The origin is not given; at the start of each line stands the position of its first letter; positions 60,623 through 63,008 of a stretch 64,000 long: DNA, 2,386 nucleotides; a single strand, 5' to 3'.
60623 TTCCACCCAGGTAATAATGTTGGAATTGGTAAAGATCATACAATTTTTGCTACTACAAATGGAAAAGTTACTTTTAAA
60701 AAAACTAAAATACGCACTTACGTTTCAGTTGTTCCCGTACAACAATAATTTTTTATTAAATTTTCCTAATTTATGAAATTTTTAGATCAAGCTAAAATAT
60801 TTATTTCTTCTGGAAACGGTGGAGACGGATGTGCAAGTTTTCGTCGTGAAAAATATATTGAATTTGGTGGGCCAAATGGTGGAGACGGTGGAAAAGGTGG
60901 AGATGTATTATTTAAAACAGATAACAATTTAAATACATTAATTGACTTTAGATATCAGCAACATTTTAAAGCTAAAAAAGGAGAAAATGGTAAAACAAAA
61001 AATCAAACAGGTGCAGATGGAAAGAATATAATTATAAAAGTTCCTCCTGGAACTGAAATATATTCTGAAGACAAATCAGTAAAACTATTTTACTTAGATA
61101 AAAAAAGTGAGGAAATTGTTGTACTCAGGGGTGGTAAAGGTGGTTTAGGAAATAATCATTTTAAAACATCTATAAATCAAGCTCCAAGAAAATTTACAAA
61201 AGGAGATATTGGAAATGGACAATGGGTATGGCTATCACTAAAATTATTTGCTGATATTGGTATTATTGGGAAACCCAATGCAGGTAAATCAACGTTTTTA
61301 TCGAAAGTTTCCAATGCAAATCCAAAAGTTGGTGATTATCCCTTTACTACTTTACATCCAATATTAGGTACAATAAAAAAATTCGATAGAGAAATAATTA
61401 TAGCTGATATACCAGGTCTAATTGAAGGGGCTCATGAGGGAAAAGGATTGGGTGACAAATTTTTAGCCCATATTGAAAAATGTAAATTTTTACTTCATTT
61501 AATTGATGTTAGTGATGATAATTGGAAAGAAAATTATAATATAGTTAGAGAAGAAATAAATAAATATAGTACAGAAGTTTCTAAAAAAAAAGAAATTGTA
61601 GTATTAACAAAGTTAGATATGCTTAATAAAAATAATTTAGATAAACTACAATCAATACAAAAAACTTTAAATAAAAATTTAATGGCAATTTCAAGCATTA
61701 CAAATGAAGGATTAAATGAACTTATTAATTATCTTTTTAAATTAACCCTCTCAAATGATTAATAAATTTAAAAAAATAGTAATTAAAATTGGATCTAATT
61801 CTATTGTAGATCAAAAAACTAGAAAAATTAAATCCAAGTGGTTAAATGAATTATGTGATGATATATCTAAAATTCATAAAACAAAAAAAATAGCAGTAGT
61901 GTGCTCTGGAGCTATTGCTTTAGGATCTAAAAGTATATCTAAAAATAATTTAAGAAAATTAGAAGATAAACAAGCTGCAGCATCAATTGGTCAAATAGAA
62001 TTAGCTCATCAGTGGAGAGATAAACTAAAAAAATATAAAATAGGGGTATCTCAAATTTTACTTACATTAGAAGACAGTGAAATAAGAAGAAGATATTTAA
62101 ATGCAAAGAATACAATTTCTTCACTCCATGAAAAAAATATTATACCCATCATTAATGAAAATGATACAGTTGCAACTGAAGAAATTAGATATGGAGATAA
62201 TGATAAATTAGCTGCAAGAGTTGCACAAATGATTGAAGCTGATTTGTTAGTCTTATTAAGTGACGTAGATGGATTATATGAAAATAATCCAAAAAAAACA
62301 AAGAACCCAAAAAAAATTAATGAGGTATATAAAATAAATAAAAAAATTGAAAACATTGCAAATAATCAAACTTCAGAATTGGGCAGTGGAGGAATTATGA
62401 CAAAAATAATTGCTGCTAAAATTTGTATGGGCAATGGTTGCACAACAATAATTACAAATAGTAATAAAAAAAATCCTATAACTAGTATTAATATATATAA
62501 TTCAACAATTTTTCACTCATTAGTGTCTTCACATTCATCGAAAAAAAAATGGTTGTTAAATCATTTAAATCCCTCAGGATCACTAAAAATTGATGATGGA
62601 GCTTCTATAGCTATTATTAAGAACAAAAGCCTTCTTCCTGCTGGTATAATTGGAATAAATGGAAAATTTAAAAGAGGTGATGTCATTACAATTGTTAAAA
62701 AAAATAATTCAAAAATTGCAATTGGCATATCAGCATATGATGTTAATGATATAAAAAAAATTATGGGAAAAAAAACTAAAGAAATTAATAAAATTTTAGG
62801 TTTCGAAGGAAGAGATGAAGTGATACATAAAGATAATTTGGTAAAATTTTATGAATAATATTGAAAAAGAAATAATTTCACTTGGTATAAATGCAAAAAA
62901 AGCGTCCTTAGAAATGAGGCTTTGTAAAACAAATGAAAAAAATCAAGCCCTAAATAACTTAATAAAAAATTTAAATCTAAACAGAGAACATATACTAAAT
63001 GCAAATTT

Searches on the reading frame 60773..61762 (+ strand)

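Call 9: search_protein_families(library=ncbifam, proteins=[window:60773-61762:+], max_evalue=1e-10)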
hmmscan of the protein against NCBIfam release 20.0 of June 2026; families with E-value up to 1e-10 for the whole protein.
window:60773-61762:+ (329 aa): 11 families
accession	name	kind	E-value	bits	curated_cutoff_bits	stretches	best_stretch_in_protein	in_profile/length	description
NF008956.1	PRK12299.1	equivalog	6.1e-133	442.8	300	1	2-324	1-324/327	GTPase ObgE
TIGR02729.1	Obg_CgtA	equivalog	3.9e-131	437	280.25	1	3-323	1-326/329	Obg family GTPase CgtA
NF008955.0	PRK12297.1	equivalog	6.6e-128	427.3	406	1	1-324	1-327/429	GTPase ObgE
NF008954.1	PRK12296.1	equivalog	1.4e-90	304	377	1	2-323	3-337/470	GTPase ObgE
NF007171.0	PRK09602.1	subfamily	2e-22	79.6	387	1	210-316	77-188/397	YchF-related putative GTPase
NF000908.1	PRK00089.1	equivalog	1e-17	64.4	237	1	162-324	6-166/291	GTPase Era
TIGR03156.1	GTP_HflX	equivalog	1.1e-15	57.5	216.75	1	161-321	191-347/351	GTPase HflX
TIGR00436.1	era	equivalog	5.7e-13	48.8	116.25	1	162-317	3-155/270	GTPase Era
TIGR00092.1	TIGR00092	equivalog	3.5e-12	46.1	279.2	0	162-250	5-111/368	redox-regulated ATPase YchF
NF008280.0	PRK11058.1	equivalog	6.3e-12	45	441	1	162-321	200-357/426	ribosome rescue GTPase HflX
TIGR03594.1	GTPase_EngA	equivalog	5.2e-11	42.2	306.7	1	162-321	3-156/432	ribosome biogenesis GTPase Der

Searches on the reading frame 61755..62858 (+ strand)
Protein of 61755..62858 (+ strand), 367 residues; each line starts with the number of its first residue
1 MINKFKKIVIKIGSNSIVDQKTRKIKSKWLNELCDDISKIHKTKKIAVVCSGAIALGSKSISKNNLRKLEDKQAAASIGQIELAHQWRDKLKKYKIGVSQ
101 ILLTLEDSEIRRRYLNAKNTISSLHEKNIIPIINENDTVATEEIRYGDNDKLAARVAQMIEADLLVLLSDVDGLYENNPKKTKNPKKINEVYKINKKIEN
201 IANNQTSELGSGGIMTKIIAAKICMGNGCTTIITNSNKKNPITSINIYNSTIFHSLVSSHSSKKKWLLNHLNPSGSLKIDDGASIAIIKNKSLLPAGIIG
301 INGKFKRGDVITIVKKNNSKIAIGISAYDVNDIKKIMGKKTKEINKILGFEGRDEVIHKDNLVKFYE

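Call 9: search_protein_families(library=ncbifam, proteins=[window:61755-62858:+], max_evalue=1e-10)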
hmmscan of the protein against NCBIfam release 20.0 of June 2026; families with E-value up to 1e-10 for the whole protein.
window:61755-62858:+ (367 aa): 4 families
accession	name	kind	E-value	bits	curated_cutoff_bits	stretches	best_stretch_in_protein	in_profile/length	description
TIGR01027.1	proB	equivalog_domain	7.8e-109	364.1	186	1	6-363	1-362/363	glutamate 5-kinase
TIGR01092.1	P5CS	equivalog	2.6e-33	115.2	796.75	1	3-245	5-263/715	delta l-pyrroline-5-carboxylate synthetase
NF040647.1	IPPK_Arch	equivalog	9.4e-16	57.8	120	1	8-244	1-247/259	isopentenyl phosphate kinase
TIGR02076.1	pyrH_arch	equivalog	6e-12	45.6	158.05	1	150-245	119-211/222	UMP kinase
